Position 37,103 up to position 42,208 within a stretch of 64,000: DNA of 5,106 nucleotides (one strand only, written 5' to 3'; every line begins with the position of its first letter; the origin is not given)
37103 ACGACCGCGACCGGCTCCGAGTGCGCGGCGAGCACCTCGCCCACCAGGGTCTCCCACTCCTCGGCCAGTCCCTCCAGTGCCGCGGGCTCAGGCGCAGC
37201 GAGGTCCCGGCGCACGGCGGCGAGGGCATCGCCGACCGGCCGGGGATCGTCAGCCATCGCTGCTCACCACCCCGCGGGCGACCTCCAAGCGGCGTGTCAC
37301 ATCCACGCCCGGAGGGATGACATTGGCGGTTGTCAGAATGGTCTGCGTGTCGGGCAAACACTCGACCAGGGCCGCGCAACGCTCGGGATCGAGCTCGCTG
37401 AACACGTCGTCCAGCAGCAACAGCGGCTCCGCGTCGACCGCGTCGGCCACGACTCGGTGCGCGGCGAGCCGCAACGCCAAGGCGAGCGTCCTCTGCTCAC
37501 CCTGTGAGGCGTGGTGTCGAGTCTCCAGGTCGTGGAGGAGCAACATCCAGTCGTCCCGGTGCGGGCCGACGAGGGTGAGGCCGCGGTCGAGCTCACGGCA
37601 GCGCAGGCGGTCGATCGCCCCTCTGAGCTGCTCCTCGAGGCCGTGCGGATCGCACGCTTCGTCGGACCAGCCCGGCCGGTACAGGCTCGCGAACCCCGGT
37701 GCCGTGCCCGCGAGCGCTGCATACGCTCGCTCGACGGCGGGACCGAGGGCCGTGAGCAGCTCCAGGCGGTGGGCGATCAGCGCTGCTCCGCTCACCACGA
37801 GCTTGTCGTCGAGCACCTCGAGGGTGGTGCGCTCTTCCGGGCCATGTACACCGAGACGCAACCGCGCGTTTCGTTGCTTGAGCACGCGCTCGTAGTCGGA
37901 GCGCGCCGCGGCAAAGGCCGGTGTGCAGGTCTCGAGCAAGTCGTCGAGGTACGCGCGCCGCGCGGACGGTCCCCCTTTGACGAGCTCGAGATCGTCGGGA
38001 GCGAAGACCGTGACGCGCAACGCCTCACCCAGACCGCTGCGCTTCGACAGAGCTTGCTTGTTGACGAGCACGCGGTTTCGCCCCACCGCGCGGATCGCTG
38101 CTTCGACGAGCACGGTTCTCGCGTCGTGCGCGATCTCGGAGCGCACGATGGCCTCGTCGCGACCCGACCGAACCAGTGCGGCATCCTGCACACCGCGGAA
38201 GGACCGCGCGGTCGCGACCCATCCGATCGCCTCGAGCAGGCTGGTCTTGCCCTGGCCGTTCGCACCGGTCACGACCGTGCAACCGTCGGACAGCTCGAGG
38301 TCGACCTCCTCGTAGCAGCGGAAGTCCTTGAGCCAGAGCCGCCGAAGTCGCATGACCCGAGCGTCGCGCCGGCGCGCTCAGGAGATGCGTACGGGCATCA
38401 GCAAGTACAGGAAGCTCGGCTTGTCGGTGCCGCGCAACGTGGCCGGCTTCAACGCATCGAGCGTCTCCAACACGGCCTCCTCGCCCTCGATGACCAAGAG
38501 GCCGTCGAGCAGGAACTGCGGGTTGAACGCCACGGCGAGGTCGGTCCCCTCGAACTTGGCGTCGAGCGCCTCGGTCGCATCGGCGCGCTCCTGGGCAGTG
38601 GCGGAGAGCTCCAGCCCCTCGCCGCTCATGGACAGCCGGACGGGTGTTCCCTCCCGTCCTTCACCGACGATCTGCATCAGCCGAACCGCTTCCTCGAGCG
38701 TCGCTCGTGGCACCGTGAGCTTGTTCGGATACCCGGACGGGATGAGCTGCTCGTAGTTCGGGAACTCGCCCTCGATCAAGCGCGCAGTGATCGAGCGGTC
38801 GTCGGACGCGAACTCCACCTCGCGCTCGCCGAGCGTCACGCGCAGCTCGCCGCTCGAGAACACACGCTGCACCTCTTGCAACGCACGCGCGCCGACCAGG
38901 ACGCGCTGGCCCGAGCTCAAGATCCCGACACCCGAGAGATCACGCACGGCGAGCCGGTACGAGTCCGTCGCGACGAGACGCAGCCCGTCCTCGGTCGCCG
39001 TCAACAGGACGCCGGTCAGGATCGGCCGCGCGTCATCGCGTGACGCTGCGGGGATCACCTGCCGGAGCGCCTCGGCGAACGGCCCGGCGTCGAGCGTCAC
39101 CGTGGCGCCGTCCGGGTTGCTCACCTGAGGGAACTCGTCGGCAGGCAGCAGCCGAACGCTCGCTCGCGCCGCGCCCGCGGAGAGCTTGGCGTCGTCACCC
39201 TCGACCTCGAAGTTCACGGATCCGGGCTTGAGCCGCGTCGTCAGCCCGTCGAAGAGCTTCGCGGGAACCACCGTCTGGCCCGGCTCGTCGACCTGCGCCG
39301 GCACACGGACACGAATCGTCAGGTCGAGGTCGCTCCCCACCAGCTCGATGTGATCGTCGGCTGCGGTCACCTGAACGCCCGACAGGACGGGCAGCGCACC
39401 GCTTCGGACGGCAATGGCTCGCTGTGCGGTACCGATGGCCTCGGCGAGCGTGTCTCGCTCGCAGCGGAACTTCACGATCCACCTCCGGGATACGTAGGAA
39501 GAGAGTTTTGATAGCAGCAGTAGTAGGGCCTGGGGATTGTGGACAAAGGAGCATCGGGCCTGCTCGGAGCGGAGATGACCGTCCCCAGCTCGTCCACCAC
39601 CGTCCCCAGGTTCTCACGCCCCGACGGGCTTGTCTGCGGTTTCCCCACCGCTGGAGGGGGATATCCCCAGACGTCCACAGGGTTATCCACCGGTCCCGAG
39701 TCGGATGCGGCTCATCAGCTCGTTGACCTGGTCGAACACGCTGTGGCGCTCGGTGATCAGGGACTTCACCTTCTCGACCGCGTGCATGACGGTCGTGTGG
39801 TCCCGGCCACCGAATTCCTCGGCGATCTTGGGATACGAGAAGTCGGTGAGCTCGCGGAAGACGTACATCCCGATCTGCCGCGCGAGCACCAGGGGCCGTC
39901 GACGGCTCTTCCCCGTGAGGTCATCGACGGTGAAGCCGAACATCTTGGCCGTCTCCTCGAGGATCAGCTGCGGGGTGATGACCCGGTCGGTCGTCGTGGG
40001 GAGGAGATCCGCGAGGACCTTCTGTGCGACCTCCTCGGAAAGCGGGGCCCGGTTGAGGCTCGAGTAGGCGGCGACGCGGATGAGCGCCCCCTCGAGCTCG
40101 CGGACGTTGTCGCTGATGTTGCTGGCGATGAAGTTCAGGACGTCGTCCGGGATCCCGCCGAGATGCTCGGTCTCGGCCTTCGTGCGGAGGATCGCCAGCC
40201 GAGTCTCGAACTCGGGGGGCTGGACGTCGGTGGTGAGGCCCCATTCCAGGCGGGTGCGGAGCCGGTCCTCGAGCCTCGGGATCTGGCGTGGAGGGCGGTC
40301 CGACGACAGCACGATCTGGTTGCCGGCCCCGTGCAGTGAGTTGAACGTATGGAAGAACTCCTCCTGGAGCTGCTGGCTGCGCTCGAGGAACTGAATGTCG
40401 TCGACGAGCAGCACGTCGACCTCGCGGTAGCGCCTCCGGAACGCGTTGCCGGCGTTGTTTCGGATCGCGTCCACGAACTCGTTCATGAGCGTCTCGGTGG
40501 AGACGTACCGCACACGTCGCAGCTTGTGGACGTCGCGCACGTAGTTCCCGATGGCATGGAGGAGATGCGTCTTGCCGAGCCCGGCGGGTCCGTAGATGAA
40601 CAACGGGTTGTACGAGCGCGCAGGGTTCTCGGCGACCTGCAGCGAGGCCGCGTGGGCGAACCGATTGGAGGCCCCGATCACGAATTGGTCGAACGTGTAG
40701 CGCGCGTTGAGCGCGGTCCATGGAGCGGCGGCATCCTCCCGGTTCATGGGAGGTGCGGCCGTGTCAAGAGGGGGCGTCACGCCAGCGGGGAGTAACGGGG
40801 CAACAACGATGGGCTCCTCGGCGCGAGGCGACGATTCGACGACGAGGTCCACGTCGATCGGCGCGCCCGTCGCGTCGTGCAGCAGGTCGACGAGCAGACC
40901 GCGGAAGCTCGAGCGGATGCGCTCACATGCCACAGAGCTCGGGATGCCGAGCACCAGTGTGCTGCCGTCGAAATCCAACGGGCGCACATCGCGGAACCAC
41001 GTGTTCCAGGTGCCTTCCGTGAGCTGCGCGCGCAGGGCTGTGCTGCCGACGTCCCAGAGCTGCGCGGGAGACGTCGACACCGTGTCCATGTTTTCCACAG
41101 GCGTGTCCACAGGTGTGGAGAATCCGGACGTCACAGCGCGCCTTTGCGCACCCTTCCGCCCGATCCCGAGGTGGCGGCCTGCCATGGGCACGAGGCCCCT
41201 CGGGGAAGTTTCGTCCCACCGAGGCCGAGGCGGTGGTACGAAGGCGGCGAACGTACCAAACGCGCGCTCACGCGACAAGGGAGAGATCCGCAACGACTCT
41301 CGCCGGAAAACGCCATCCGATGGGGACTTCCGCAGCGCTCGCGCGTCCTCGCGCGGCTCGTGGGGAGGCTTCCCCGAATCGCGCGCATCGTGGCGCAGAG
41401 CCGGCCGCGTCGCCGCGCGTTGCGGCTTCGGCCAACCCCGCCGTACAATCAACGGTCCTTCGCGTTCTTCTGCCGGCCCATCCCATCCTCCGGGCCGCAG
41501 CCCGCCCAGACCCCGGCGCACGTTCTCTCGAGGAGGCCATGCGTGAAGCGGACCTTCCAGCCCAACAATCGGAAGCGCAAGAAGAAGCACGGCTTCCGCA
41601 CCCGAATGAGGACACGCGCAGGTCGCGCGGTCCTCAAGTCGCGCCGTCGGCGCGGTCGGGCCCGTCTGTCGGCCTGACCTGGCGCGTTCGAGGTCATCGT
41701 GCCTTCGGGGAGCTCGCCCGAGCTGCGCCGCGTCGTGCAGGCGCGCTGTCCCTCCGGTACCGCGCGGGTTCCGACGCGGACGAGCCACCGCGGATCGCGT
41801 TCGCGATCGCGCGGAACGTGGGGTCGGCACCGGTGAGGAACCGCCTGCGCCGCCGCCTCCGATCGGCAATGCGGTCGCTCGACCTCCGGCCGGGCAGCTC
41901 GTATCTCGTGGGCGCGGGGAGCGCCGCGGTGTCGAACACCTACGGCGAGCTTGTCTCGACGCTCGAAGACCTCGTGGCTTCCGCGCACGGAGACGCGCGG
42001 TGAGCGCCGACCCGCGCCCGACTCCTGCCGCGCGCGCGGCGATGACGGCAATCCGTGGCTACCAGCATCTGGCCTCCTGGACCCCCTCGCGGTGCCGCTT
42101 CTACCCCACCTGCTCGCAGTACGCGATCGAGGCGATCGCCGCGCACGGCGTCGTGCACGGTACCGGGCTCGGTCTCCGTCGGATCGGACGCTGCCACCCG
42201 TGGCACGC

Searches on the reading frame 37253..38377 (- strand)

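Call 18: search_protein_families(library=pfam, proteins=[window:37253-38377:-], max_evalue=0.0001)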
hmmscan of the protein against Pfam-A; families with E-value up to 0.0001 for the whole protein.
window:37253-38377:- (375 aa): 4 families
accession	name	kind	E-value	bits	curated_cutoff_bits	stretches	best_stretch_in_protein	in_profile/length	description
PF02463.25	SMC_N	-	3e-20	73.1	40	1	11-345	2-187/220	RecF/RecN/SMC N terminal domain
PF13476.12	AAA_23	-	4.7e-13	50.7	27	1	14-81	2-68/201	AAA domain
PF13304.12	AAA_21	-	8.6e-11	42.9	27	0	33-67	1-33/304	AAA domain, putative AbiEii toxin, Type IV TA system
PF13175.12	AAA_15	-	2.5e-09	37.7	32.1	1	9-57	1-49/374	AAA ATPase domain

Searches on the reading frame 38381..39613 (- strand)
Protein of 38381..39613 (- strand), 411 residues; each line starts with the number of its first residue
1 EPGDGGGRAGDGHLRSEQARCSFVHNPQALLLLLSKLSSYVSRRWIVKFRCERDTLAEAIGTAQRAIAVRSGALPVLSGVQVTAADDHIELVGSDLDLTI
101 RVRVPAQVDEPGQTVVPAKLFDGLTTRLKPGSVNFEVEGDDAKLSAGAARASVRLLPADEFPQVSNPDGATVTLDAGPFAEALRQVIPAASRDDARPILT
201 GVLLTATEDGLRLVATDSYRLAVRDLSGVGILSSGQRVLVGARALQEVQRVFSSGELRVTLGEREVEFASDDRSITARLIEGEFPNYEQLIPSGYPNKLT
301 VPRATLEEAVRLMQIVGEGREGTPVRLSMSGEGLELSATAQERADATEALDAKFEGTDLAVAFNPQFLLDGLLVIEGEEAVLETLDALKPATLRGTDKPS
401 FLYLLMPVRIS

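Call 18: search_protein_families(library=pfam, proteins=[window:38381-39613:-], max_evalue=0.0001)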
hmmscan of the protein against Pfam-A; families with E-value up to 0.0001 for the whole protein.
window:38381-39613:- (411 aa): 3 families
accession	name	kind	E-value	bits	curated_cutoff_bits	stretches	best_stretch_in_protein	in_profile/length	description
PF00712.24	DNA_pol3_beta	-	1.3e-30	106.4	24.4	2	48-164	2-119/120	DNA polymerase III beta subunit, N-terminal domain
PF02767.21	DNA_pol3_beta_2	-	6.5e-29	101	27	1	176-286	4-116/116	DNA polymerase III beta subunit, central domain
PF02768.20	DNA_pol3_beta_3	-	4.4e-24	85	27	1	289-409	2-121/121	DNA polymerase III beta subunit, C-terminal domain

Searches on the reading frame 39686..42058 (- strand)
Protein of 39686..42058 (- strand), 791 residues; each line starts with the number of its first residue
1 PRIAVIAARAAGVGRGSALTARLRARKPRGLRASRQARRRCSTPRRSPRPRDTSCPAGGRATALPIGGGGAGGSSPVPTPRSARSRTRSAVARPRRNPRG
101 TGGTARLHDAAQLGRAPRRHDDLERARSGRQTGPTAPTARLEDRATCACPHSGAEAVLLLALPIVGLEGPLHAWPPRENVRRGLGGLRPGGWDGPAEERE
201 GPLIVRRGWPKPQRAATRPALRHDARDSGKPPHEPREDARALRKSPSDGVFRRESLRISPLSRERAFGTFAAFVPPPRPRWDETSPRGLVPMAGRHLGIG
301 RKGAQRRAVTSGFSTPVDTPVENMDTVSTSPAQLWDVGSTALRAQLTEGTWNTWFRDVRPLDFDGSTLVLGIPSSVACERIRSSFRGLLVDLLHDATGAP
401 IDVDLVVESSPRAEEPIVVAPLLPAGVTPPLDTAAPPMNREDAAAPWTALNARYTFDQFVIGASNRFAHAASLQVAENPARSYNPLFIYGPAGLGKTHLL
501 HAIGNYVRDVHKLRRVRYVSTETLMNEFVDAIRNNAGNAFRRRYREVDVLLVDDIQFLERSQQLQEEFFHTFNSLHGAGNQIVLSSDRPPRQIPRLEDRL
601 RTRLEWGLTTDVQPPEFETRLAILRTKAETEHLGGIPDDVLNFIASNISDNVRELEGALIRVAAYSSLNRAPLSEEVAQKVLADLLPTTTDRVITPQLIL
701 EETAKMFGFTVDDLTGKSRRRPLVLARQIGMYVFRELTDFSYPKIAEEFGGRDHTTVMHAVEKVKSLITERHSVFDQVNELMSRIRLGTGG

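Call 18: search_protein_families(library=pfam, proteins=[window:39686-42058:-], max_evalue=0.0001)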
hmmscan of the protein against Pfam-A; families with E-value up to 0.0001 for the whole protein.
window:39686-42058:- (791 aa): 5 families
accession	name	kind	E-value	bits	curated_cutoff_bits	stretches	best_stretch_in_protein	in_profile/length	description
PF00308.24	Bac_DnaA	-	3.8e-71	238.9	23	1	450-611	1-162/162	Bacterial DnaA ATPAse domain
PF08299.17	Bac_DnaA_C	-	2.2e-26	92.1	31.5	1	697-764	2-69/69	Bacterial dnaA protein helix-turn-helix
PF01695.23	IstB_IS21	-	1e-09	38.7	24.1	1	486-588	95-194/238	IstB-like ATP binding protein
PF11638.13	DnaA_N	-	5.8e-07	29.6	24.6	1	334-393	3-63/65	DnaA N-terminal domain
PF00004.35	AAA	-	8.3e-06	26.7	21.2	1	487-605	2-128/131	ATPase family associated with various cellular activities (AAA)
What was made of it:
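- Checked: The dnaA ORF starts at 39686, about 17 kb away, followed by dnaN, recF, dciA, gyrB and gyrA (call 18).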
